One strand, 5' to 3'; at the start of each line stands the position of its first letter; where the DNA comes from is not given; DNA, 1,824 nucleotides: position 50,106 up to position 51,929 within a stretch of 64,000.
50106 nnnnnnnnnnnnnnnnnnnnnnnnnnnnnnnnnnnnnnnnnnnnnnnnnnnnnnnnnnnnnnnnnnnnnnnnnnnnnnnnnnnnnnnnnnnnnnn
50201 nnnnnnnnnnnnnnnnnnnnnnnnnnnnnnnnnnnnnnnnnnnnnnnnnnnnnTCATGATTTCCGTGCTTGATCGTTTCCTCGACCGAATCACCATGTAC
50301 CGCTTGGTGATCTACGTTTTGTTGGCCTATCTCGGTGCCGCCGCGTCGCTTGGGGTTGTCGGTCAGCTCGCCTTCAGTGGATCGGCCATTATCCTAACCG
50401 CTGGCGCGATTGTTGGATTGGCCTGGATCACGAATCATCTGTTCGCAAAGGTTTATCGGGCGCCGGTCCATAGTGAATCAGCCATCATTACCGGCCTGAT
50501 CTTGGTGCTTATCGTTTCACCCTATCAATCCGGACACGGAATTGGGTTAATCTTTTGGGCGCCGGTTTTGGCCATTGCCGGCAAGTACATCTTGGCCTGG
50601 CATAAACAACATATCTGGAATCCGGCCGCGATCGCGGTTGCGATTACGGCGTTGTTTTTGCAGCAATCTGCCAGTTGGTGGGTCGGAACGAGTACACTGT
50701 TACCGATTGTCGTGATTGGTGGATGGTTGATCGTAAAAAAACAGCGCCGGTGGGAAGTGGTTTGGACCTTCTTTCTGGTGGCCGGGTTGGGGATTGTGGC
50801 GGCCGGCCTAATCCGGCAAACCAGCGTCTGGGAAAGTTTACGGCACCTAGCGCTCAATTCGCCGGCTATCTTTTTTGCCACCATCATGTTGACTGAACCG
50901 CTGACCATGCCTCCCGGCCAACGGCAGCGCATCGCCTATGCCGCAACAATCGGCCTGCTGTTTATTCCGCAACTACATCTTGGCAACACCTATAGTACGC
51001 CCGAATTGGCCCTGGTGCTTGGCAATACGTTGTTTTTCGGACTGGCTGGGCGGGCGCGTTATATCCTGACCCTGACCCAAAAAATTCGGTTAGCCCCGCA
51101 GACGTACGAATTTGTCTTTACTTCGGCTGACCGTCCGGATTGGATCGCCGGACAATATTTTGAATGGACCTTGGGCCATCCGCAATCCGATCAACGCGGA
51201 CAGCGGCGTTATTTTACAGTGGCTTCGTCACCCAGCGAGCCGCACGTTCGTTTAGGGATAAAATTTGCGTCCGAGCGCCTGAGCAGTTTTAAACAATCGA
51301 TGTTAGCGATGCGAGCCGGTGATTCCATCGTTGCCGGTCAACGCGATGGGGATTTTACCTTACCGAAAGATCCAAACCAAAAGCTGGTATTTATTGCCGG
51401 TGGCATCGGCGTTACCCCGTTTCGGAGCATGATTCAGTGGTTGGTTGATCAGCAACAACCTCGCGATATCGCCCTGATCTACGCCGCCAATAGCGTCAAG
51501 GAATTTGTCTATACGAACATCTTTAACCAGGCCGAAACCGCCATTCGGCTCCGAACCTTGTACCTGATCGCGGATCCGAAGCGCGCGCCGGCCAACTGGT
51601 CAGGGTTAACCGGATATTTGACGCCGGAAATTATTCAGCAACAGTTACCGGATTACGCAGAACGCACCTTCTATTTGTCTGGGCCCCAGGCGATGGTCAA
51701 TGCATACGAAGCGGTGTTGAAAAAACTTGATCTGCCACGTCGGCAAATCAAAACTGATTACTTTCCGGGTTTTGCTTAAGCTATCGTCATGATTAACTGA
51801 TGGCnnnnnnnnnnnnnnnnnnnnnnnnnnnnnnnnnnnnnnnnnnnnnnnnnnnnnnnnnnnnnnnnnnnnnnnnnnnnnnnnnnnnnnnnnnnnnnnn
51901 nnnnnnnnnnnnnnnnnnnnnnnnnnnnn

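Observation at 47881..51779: Flavinylation-based extracytosolic redox module (FNR-like, FMN-binding, ApbE, membrane FNR-fusion)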

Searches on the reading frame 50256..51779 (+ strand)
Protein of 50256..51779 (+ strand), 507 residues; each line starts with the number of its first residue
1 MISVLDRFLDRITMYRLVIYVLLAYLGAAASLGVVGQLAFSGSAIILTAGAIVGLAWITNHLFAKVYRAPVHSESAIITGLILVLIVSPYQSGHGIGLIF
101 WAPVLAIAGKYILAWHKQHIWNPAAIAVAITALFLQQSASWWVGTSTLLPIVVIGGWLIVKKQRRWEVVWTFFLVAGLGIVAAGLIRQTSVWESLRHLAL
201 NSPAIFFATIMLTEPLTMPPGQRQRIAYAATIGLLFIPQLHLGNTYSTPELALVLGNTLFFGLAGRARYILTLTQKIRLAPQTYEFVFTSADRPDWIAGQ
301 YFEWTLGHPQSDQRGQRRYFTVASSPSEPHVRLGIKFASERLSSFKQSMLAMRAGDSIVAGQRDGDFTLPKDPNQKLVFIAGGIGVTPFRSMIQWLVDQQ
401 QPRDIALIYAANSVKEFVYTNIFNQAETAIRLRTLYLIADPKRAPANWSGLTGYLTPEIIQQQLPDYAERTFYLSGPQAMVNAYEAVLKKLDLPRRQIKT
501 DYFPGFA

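Call 3: search_protein_families(library=pfam, proteins=[window:50256-51779:+], max_evalue=0.01)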
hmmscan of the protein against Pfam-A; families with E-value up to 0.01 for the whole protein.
window:50256-51779:+ (507 aa): 3 families
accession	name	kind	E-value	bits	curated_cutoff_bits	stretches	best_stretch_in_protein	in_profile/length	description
PF00175.26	NAD_binding_1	-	3.7e-16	60.2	22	1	379-484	1-107/109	Oxidoreductase NAD-binding domain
PF03116.20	NQR2_RnfD_RnfE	-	2e-06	27.8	27.7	1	142-258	169-281/296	NQR2, RnfD, RnfE family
PF08030.17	NAD_binding_6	-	0.00097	19.7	22.2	1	376-428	3-61/156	Ferric reductase NAD binding domain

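Call 4: search_protein_families(library=ncbifam, proteins=[window:50256-51779:+], max_evalue=0.01)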
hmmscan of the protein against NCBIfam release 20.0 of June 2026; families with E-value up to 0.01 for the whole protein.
window:50256-51779:+ (507 aa): 20 families
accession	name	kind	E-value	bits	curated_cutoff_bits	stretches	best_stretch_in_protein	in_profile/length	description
NF009805.0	PRK13289.1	equivalog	3.8e-24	85.4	432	1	286-503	172-392/399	NO-inducible flavohemoprotein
NF058606.1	GlBtMonoRdsGbcB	equivalog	6.5e-23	81.2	500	1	317-491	61-235/362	glycine betaine monooxygenase reductase subunit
NF007964.0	PRK10684.1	equivalog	4.9e-20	71.7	383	1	288-503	29-237/333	NADH oxidoreductase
NF040810.1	BenC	equivalog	1e-17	64.3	430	1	279-495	115-322/333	benzoate 1,2-dioxygenase electron transfer component BenC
TIGR01941.1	nqrF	equivalog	1.7e-17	63.4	295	1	322-503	211-403/405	NADH:ubiquinone reductase (Na(+)-transporting) subunit F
NF005963.0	PRK08051.1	equivalog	5.4e-16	58.6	230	1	279-501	14-228/233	NAD(P)H-flavin reductase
NF045803.1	MethMoxFADbindMmoC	equivalog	3.4e-14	52.4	500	1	296-501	140-338/343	aromatic/alkene monooxygenase hydroxylase FAD-binding subunit MmoC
NF008822.0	PRK11872.1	equivalog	7.6e-13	48.2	402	1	294-502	135-334/341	anthranilate 1,2-dioxygenase electron transfer component AntC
TIGR02160.1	PA_CoA_Oxy5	hypoth_equivalog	1.3e-12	47.2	420.8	1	296-503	33-241/352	1,2-phenylacetyl-CoA epoxidase subunit PaaE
NF052252.1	flav_redu_LuxG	exception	6.2e-09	35.4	340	1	279-490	11-216/232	flavin mononucleotide reductase LuxG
NF040830.1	sulfhyd_ShyC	equivalog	6.8e-07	28.7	600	1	321-420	58-154/288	NAD(P)-dependent hydrogenase/sulfhydrogenase 2 subunit gamma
NF006220.0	PRK08345.1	subfamily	2.7e-06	26.8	395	1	341-436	79-177/294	cytochrome-c3 hydrogenase subunit gamma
NF000796.0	PRK00054.1-1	equivalog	1.5e-05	24.4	224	1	340-489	58-190/254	dihydroorotate dehydrogenase electron transfer subunit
TIGR01931.1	cysJ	equivalog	2.4e-05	23.1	668.15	1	361-420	437-497/597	assimilatory sulfite reductase (NADPH) flavoprotein subunit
TIGR02911.1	sulfite_red_B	equivalog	2.7e-05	23.4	288.6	1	350-498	74-219/261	anaerobic sulfite reductase subunit AsrB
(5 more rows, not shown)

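Call 12: find_homologous_proteins(query=window:50256-51779:+, max_evalue=1e-10)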
Query window:50256-51779:+ (507 aa): 5217 proteins with E <= 1e-10 among 8000 candidates; the best 120 are listed.
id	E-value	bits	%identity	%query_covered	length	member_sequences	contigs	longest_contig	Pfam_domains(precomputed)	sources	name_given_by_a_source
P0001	0.0e+0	1132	100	100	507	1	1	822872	PF00175.27,PF03116.21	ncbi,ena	-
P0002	1.2e-171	590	54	100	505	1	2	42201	PF00175.27,PF03116.21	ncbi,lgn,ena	-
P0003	6.4e-169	581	53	100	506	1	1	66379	PF00175.27,PF03116.21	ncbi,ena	-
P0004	9.0e-169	581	52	99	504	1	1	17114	PF00175.27,PF03116.21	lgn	-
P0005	6.6e-166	571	51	100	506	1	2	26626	PF00175.27,PF03116.21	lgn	-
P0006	4.3e-164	565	51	100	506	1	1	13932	PF00175.27,PF03116.21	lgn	-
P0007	9.4e-163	561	50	100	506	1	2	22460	PF00175.27,PF03116.21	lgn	-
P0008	1.3e-162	560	49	99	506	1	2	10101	PF00175.27,PF03116.21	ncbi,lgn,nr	ncbi:MAG: oxidoreductase [Candidatus Kerfeldbacteria bacterium]|nr:oxidoreductase [Candidatus Kerfel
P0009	2.3e-162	559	51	100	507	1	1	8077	PF00175.27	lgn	-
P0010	8.4e-161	554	50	100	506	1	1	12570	PF00175.27,PF03116.21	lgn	-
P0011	5.1e-160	552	49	100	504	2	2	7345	PF00175.27,PF03116.21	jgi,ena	-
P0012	7.9e-160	551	50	100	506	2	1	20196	PF00175.27,PF03116.21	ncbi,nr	ncbi:RnfABCDGE type electron transport complex subunit D [Patescibacteria group bacterium]|nr:RnfABC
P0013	5.9e-159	548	52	100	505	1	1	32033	PF00175.27,PF03116.21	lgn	-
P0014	3.4e-158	546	51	100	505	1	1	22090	PF00175.27,PF03116.21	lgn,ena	-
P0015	7.6e-158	545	50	100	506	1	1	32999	PF00175.27,PF03116.21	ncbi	-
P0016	4.0e-157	542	51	99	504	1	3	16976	PF00175.27,PF03116.21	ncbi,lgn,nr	ncbi:MAG: oxidoreductase [Candidatus Kerfeldbacteria bacterium]|nr:oxidoreductase [Candidatus Kerfel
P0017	4.6e-157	542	49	100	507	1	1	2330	PF00175.27,PF03116.21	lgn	-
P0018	3.4e-156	539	51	95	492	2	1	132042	PF00175.27,PF03116.21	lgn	-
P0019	4.5e-156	539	47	100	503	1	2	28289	PF00175.27,PF03116.21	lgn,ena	-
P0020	4.5e-156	539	48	100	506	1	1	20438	PF00175.27,PF03116.21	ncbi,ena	-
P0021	4.6e-156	539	48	100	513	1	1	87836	PF00175.27,PF03116.21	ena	-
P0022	8.4e-156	538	49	100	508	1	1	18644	PF00175.27,PF03116.21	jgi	jgi:ferredoxin-NADP reductase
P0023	2.7e-155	536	51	100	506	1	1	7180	PF00175.27,PF03116.21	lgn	-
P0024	3.4e-155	536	48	99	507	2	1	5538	PF00175.27,PF03116.21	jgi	jgi:ferredoxin-NADP reductase/Na+-translocating ferredoxin:NAD+ oxidoreductase RnfD subunit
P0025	3.4e-155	536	48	100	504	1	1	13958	PF00175.27,PF03116.21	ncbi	-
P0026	3.8e-155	536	49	100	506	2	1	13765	PF00175.27,PF03116.21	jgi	-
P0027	9.6e-155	534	50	100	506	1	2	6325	PF00175.27,PF08030.18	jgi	jgi:ferredoxin-NADP reductase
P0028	1.0e-154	534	49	100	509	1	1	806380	PF00175.27,PF03116.21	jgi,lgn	jgi:ferredoxin-NADP reductase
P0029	1.8e-154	533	48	100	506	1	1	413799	PF00175.27,PF03116.21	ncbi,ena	-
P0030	2.0e-154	533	50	99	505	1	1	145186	PF00175.27,PF03116.21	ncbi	-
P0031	2.2e-154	533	49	100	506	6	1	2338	PF00175.27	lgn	-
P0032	4.4e-154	532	49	100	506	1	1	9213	PF00175.27,PF03116.21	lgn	-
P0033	4.8e-154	532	47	100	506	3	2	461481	PF00175.27,PF03116.21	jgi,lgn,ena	-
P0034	6.0e-154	532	49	100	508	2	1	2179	PF00175.27,PF03116.21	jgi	jgi:ferredoxin-NADP reductase/Na+-translocating ferredoxin:NAD+ oxidoreductase RnfD subunit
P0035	7.8e-154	531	47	100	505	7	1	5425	PF00175.27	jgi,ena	-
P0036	8.1e-154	531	48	100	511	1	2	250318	PF00175.27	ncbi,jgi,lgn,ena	-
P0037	8.5e-154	531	49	100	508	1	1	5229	PF00175.27,PF03116.21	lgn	-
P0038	1.3e-153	531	48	100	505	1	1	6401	PF00175.27,PF03116.21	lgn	-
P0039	2.4e-153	530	47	99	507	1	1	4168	PF00175.27,PF03116.21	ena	-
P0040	2.8e-153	529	48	100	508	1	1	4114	PF00175.27,PF03116.21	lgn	-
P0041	3.1e-153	529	49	100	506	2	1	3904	PF00175.27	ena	-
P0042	4.6e-153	529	48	100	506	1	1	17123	PF00175.27,PF03116.21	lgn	-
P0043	5.2e-153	529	48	100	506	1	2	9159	PF00175.27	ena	-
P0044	8.3e-153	528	49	100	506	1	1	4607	PF00175.27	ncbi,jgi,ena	jgi:ferredoxin-NADP reductase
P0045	8.8e-153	528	48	99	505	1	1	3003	PF00175.27,PF03116.21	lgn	-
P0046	1.2e-152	527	50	100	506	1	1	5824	PF00175.27,PF03116.21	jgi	-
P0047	1.3e-152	527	47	100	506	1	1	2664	PF00175.27,PF03116.21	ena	-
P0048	1.5e-152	527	47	100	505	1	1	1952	PF00175.27,PF03116.21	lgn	-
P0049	2.0e-152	527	48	99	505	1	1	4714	PF00175.27,PF03116.21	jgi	jgi:ferredoxin-NADP reductase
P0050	3.7e-152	526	48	100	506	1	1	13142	PF00175.27,PF03116.21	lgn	-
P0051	3.8e-152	526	48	100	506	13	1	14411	PF00175.27,PF03116.21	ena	-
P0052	4.4e-152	526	48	100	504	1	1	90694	PF00175.27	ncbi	-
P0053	4.4e-152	526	47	100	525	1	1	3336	PF00175.27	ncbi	-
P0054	4.6e-152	525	49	99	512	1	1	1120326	PF00175.27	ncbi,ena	-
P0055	4.7e-152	525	49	100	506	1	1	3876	PF00175.27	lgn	-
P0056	5.3e-152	525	49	100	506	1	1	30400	PF00175.27,PF03116.21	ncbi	-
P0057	6.1e-152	525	47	100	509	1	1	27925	PF00175.27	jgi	jgi:glycine betaine catabolism B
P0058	6.1e-152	525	47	100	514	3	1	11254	PF00175.27,PF03116.21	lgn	-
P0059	6.1e-152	525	48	100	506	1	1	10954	PF00175.27,PF03116.21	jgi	jgi:ferredoxin-NADP reductase/Na+-translocating ferredoxin:NAD+ oxidoreductase RnfD subunit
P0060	6.3e-152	525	48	100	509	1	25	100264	PF00175.27,PF03116.21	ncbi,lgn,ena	-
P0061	6.6e-152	525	48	100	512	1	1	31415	PF00175.27,PF03116.21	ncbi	-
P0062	8.0e-152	525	49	100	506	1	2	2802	PF00175.27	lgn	-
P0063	8.8e-152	525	48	100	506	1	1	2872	PF00175.27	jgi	jgi:glycine betaine catabolism B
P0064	1.1e-151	524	45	100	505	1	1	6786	PF00175.27,PF03116.21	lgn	-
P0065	1.1e-151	524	48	100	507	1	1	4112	PF00175.27,PF03116.21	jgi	jgi:ferredoxin-NADP reductase/Na+-translocating ferredoxin:NAD+ oxidoreductase RnfD subunit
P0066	1.1e-151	524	47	100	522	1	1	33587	PF00175.27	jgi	jgi:ferredoxin-NADP reductase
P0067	1.1e-151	524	50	100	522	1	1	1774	PF00175.27,PF03116.21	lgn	-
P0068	1.1e-151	524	46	100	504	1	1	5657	PF00175.27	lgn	-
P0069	1.2e-151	524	50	99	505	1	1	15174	PF00175.27,PF03116.21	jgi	jgi:ferredoxin-NADP reductase/Na+-transporting NADH:ubiquinone oxidoreductase subunit NqrB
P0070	1.2e-151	524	47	100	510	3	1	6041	PF00175.27,PF03116.21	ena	-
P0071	1.3e-151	524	46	100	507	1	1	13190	PF00175.27,PF03116.21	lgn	-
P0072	1.5e-151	524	48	100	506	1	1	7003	PF00175.27,PF03116.21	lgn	-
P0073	1.6e-151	524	47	100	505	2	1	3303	PF00175.27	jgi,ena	-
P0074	1.7e-151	524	49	100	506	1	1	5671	PF00175.27,PF03116.21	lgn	-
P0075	1.9e-151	523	48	100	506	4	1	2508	PF00175.27,PF03116.21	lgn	-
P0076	2.0e-151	523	48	100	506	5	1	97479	PF00175.27,PF03116.21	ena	-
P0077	2.8e-151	523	48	100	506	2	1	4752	PF00175.27,PF03116.21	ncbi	-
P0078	3.4e-151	523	49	100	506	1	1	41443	PF00175.27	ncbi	-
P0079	3.5e-151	523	46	100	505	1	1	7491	PF00175.27,PF03116.21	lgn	-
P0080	3.9e-151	522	47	100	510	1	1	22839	PF00175.27,PF03116.21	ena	-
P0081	4.0e-151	522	48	100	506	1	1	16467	PF00175.27,PF03116.21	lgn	-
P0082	4.1e-151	522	49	100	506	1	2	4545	PF00175.27,PF03116.21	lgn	-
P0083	4.3e-151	522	47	100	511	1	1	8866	PF00175.27,PF03116.21,PF08030.18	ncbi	-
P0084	4.5e-151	522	48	100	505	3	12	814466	PF00175.27,PF03116.21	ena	-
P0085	4.5e-151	522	48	100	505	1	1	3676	PF00175.27,PF03116.21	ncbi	-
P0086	4.6e-151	522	49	100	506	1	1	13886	PF00175.27,PF03116.21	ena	-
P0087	4.8e-151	522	48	100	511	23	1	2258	PF00175.27,PF03116.21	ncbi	-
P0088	4.9e-151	522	47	100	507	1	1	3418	PF00175.27,PF03116.21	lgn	-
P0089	5.0e-151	522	47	100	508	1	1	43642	PF00175.27,PF03116.21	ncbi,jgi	jgi:ferredoxin-NADP reductase/Na+-translocating ferredoxin:NAD+ oxidoreductase RnfD subunit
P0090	5.0e-151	522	46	100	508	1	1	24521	PF00175.27,PF03116.21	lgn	-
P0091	5.2e-151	522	47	100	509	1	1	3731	PF00175.27,PF03116.21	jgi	jgi:ferredoxin-NADP reductase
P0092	6.1e-151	522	48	100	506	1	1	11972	PF00175.27,PF03116.21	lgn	-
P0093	8.5e-151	521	48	99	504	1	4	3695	PF00175.27,PF03116.21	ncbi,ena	-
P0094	8.9e-151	521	48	100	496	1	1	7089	PF00175.27,PF03116.21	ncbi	-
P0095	9.6e-151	521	47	100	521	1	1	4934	PF00175.27,PF03116.21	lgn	-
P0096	9.8e-151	521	49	99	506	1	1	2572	PF00175.27,PF03116.21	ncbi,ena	-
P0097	1.0e-150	521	48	100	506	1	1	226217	PF00175.27,PF03116.21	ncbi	-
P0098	1.0e-150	521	48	99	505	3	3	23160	PF00175.27,PF03116.21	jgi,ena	jgi:ferredoxin-NADP reductase/Na+-translocating ferredoxin:NAD+ oxidoreductase RnfD subunit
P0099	1.1e-150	521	47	100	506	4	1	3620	PF00175.27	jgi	jgi:glycine betaine catabolism B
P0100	1.8e-150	520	48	97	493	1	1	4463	PF00175.27,PF03116.21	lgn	-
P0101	1.8e-150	520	46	100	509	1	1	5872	PF00175.27,PF03116.21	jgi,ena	-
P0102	1.9e-150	520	49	100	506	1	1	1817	PF00175.27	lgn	-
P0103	2.0e-150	520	48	100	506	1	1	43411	PF00175.27,PF03116.21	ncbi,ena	-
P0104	2.1e-150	520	49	99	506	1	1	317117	PF00175.27,PF03116.21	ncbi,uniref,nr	ncbi:RnfABCDGE type electron transport complex subunit D [Dictyobacter formicarum]|uniref:FAD-bindin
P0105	2.1e-150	520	48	100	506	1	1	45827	PF00175.27,PF03116.21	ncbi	ncbi:MAG: hypothetical protein NVS4B12_00010 [Ktedonobacteraceae bacterium]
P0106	2.3e-150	520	46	100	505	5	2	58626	PF00175.27,PF03116.21,PF08030.18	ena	-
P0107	2.4e-150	520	46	100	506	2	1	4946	PF00175.27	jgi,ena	-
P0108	2.7e-150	520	48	100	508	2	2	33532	PF00175.27,PF03116.21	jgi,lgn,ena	-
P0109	2.8e-150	520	48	100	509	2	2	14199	PF00175.27,PF03116.21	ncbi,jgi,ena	-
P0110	2.9e-150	520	48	100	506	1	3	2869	PF00175.27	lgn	-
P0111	3.0e-150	519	48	99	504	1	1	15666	PF00175.27,PF03116.21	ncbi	-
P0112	3.1e-150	519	48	100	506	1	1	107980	PF00175.27,PF03116.21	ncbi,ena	-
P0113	3.2e-150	519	49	100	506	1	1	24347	PF00175.27,PF03116.21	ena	-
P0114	3.5e-150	519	49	100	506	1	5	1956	PF00175.27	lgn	-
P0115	3.7e-150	519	47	100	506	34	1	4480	PF00175.27,PF03116.21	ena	-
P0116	3.7e-150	519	48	100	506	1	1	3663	PF00175.27,PF03116.21,PF00970.31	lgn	-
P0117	3.8e-150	519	48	100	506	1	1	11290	PF00175.27,PF03116.21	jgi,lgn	jgi:ferredoxin-NADP reductase/Na+-translocating ferredoxin:NAD+ oxidoreductase RnfD subunit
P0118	3.9e-150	519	48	100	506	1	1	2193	PF00175.27,PF03116.21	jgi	jgi:glycine betaine catabolism B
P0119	4.5e-150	519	47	100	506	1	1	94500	PF00175.27,PF03116.21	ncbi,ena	-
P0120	4.9e-150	519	48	99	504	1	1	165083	PF00175.27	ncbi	-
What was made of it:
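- Closest known: NQR/RNF-like flavinylation-associated system. Different: The window protein is at most 54% identical to any homologue in the database searched (call 12).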

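Call 14: find_encoding_contigs(protein=P0001, flank=10000, max_places=3)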
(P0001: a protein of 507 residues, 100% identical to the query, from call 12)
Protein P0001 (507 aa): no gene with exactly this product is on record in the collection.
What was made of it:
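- Tried and rejected: Not on record (call 14).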

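Call 15: find_encoding_contigs(protein=P0002, flank=8000, max_places=2)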
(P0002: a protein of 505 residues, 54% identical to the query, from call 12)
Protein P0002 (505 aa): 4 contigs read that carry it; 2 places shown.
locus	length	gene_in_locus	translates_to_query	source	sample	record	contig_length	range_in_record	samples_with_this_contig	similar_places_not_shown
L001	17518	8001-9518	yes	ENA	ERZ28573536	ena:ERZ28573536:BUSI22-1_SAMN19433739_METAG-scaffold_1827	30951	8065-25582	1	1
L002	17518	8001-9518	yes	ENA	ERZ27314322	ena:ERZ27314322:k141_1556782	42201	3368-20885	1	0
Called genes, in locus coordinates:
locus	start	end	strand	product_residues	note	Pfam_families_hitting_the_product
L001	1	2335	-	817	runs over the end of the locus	PF01522:Polysacc_deac_1, PF13506:Glyco_transf_21, PF00535:Glycos_transf_2, PF10111:Glyco_tranf_2_2 (weak), PF13641:Glyco_tranf_2_3, PF01644:Chitin_synth_1 (weak), PF13632:Glyco_trans_2_3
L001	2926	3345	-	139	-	-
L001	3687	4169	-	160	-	-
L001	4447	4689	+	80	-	-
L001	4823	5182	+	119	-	PF05973:Gp49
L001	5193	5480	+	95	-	PF13744:HTH_37, PF13560:HTH_31, PF01381:HTH_3, PF13443:HTH_26 (weak)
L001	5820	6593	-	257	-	PF01551:Peptidase_M23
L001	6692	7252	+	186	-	PF04205:FMN_bind (weak)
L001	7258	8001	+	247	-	PF02424:ApbE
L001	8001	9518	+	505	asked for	PF03116:NQR2_RnfD_RnfE (weak), PF00175:NAD_binding_1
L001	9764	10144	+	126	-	PF08570:DUF1761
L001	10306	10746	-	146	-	-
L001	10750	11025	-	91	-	-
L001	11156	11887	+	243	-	PF09650:PHA_gran_rgn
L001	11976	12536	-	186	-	PF01797:Y1_Tnp (faint)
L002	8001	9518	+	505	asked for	PF03116:NQR2_RnfD_RnfE (weak), PF00175:NAD_binding_1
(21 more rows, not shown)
